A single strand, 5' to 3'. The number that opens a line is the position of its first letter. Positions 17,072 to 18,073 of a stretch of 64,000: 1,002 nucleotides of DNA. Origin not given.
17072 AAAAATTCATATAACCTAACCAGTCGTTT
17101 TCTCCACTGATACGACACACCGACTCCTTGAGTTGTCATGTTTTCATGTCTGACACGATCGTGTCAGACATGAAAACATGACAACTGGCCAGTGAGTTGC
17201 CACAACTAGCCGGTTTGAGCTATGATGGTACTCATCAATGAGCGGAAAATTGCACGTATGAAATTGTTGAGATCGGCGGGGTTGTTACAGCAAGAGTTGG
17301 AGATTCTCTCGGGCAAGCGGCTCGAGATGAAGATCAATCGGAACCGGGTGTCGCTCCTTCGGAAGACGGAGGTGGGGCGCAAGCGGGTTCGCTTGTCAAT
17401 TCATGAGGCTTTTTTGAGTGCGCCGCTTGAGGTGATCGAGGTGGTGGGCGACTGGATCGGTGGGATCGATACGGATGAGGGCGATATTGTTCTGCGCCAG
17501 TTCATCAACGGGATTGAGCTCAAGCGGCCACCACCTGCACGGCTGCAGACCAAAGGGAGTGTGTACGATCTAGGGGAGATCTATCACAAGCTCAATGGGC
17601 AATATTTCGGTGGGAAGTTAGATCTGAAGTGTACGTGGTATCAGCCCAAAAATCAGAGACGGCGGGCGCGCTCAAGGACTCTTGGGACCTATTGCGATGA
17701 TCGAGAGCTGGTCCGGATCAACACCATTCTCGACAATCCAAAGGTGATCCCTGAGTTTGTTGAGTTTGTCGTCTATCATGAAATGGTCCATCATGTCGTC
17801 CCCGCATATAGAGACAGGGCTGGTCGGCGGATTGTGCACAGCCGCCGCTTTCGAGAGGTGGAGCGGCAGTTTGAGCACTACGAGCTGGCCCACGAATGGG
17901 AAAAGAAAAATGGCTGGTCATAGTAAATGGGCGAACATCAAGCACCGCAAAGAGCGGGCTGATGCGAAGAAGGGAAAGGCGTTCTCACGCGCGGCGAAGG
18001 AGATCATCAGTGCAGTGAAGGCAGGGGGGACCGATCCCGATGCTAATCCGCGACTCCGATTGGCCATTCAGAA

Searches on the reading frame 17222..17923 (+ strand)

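Call 20: search_protein_families(library=pfam, proteins=[window:17222-17923:+], max_evalue=0.001)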
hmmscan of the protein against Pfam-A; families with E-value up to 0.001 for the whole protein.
window:17222-17923:+ (233 aa): 1 family
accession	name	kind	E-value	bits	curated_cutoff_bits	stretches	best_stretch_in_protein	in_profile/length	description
PF10263.15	SprT-like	-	0.00016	21.9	25.6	1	119-218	3-96/108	SprT-like family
